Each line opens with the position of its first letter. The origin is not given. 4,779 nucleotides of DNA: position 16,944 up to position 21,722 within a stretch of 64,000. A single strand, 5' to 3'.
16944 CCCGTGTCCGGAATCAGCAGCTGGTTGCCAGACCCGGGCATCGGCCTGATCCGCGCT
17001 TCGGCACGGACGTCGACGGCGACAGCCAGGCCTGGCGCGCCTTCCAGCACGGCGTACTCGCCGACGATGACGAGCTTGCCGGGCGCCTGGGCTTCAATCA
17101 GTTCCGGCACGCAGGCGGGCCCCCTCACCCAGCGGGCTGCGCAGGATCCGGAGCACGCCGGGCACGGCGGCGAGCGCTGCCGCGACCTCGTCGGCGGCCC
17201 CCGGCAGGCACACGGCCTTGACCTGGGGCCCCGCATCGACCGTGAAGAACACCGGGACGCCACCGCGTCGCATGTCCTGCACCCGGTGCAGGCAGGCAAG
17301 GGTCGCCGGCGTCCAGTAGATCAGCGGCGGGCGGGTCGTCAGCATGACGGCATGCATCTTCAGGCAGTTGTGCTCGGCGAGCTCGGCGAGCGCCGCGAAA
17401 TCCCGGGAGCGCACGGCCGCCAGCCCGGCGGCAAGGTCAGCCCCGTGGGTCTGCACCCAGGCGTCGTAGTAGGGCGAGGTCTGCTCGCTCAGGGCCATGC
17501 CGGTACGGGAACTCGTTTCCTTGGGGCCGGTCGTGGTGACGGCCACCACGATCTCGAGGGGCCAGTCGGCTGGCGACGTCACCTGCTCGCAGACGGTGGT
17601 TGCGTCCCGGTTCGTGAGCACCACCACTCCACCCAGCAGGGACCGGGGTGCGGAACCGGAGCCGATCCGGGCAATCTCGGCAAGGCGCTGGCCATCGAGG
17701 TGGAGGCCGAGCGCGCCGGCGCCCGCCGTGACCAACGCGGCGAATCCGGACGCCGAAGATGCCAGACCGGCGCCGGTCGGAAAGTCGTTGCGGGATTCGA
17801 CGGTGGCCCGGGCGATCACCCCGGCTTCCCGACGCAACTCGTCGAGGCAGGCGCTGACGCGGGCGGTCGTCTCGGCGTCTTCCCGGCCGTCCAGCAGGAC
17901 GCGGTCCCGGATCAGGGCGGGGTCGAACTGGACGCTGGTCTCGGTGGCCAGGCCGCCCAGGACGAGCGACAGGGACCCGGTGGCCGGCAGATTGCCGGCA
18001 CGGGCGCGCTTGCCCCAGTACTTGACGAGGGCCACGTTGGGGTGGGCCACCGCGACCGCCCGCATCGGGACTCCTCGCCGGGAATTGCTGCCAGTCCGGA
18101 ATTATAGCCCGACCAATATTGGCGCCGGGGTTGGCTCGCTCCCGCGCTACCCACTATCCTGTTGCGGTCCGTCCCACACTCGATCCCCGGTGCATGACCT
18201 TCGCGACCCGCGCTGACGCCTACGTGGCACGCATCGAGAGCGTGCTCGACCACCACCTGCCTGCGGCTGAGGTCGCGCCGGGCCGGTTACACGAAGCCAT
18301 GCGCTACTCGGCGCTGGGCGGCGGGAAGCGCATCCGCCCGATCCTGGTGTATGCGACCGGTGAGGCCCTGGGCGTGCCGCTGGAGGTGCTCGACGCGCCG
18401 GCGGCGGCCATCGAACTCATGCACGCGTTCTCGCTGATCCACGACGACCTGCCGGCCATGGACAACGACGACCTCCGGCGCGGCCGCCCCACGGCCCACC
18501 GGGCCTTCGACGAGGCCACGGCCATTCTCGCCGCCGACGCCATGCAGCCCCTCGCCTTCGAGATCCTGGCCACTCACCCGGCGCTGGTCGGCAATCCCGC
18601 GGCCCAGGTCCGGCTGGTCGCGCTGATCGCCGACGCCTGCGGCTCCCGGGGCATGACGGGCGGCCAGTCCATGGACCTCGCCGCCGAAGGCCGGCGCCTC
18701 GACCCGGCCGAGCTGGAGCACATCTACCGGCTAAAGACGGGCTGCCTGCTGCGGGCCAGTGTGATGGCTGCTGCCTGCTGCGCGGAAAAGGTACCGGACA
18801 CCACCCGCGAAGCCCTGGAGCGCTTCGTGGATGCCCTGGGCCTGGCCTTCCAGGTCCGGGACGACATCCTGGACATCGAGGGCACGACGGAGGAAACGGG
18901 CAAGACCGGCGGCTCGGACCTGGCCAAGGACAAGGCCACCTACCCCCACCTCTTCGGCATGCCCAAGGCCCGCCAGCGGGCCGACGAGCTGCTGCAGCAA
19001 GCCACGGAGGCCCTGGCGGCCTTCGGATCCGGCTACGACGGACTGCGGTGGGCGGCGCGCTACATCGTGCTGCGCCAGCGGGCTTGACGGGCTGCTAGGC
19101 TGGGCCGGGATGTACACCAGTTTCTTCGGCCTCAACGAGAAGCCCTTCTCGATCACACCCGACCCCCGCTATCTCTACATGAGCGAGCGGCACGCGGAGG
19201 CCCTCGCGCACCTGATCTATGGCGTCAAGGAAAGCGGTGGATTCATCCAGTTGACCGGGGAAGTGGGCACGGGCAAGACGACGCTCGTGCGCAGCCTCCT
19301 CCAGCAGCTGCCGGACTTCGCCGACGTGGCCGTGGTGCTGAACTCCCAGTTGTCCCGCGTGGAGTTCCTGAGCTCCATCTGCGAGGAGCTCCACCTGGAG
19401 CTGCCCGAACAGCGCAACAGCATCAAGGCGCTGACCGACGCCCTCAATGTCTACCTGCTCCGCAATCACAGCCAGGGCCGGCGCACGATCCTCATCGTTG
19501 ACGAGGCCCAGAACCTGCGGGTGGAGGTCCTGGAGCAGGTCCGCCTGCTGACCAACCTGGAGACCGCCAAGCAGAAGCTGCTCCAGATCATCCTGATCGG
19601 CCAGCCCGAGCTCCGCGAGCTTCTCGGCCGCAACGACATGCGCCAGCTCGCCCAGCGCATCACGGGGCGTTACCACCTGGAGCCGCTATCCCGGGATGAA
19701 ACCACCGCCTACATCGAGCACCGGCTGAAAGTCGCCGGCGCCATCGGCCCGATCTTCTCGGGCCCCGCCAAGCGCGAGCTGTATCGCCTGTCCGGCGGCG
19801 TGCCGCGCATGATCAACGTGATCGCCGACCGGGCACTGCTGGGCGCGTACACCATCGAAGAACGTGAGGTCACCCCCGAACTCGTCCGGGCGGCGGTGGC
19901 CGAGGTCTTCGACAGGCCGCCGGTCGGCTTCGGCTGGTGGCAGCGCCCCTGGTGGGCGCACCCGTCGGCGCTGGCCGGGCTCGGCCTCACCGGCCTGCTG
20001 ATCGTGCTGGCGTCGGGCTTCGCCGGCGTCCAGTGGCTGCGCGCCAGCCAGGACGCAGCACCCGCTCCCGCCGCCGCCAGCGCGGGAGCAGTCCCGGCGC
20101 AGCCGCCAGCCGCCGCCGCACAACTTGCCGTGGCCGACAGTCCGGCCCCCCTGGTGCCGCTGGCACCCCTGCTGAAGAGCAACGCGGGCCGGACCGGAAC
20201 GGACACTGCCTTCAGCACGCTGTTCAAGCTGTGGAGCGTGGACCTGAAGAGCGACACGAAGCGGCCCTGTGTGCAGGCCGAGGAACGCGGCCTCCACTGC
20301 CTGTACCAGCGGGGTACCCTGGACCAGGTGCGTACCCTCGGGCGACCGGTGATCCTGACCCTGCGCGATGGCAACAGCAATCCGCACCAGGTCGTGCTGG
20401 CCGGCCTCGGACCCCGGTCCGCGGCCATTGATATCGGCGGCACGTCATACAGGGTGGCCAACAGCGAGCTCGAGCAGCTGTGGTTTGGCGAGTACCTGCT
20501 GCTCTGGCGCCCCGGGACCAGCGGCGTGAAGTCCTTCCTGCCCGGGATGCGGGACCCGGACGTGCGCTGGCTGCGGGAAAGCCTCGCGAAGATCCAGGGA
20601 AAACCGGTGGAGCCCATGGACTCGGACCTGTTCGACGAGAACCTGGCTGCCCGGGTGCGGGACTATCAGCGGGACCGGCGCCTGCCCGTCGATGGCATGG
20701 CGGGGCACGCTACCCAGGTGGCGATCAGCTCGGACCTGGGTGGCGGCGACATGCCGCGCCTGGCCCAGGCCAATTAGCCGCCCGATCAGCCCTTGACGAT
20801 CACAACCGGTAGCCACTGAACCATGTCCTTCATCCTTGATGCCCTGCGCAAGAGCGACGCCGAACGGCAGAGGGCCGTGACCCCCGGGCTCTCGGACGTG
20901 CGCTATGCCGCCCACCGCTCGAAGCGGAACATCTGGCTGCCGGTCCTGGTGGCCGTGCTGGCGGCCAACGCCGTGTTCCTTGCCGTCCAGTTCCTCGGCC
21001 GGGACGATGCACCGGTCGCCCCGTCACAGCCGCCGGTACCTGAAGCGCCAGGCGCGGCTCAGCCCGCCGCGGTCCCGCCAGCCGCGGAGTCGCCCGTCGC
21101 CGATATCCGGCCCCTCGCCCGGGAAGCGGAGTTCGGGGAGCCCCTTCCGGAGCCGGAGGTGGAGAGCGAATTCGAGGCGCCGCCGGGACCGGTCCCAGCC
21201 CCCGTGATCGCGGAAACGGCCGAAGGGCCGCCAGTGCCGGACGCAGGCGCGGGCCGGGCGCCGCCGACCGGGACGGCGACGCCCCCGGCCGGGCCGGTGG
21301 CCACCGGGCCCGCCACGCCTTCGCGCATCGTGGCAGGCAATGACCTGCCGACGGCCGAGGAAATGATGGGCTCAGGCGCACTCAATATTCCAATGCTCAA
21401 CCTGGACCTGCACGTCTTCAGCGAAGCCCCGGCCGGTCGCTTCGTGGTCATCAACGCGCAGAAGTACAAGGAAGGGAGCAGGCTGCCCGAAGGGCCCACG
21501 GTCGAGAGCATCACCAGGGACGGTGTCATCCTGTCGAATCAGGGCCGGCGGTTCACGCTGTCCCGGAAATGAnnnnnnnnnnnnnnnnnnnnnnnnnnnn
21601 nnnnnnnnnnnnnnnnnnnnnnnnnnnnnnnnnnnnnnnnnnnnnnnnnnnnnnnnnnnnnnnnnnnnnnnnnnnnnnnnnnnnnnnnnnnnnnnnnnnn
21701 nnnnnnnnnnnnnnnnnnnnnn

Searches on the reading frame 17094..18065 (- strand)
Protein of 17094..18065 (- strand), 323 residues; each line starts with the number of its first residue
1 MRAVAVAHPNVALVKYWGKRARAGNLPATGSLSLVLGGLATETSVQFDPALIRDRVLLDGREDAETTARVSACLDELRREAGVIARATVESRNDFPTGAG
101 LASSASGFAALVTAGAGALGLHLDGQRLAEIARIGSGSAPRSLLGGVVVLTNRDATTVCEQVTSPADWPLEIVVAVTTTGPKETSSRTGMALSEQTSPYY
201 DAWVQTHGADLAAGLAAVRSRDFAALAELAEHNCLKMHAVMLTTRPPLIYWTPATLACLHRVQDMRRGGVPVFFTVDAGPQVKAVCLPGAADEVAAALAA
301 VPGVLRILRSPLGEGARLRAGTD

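Call 44: search_protein_families(library=pfam, proteins=[window:17094-18065:-], max_evalue=0.0001)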
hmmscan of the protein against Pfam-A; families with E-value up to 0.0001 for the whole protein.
window:17094-18065:- (323 aa): 3 families
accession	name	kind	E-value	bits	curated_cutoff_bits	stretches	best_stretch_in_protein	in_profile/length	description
PF22700.2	MVD-like_N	-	1.8e-48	164.6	27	1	7-152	1-148/157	Diphosphomevalonate decarboxylase-like N-terminal domain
PF18376.6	MDD_C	-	1.5e-13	51.5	23.2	1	172-296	1-128/186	Mevalonate 5-diphosphate decarboxylase C-terminal domain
PF00288.32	GHMP_kinases_N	-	1.3e-08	35.4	22.3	1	70-136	3-67/87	GHMP kinases N terminal domain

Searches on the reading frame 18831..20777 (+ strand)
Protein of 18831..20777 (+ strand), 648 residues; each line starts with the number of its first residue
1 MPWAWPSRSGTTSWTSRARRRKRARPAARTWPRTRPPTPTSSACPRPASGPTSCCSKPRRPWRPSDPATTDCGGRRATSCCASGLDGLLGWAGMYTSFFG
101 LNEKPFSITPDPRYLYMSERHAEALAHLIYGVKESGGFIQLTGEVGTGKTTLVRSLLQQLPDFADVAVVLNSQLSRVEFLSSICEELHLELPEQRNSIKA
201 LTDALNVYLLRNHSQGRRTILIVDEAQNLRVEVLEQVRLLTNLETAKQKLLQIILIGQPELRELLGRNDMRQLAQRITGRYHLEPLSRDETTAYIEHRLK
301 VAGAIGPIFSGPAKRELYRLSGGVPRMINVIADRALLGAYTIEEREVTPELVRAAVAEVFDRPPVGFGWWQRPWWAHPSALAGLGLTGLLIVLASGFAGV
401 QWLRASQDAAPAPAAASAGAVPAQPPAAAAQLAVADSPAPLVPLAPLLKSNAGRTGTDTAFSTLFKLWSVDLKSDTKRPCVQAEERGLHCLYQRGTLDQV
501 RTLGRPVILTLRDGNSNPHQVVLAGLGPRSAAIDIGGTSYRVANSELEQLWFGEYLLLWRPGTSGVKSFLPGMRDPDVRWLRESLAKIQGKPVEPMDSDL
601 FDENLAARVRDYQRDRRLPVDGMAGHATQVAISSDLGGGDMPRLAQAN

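Call 44: search_protein_families(library=pfam, proteins=[window:18831-20777:+], max_evalue=0.0001)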
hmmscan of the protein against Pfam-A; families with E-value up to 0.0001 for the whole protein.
window:18831-20777:+ (648 aa): 4 families
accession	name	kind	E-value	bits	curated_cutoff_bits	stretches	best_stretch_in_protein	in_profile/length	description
PF13401.12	AAA_22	-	1.8e-28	99.9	27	1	135-265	4-130/130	AAA domain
PF13191.12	AAA_16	-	4e-11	44.1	32.6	1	115-251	2-165/167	AAA ATPase domain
PF01471.23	PG_binding_1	-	5.5e-09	36.5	23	1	574-631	1-56/57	Putative peptidoglycan binding domain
PF13245.12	AAA_19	-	9.9e-05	23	25.1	0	138-257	13-124/134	AAA domain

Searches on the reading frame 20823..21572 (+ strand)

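Call 44: search_protein_families(library=pfam, proteins=[window:20823-21572:+], max_evalue=0.0001)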
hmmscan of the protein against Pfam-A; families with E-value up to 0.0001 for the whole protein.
window:20823-21572:+ (249 aa): 3 families
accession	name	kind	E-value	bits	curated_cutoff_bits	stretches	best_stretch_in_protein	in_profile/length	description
PF16537.11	T2SSB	-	3.8e-17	62.2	28.4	1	189-246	1-58/60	Type II secretion system protein B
PF23893.1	Y4YQ_C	-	7.7e-07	29.3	27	1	208-246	14-53/53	Uncharacterised protein Y4YQ C-terminal domain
PF11356.14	T2SSC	-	4.5e-05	23.8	27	0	212-246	105-139/141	Type II secretion system protein C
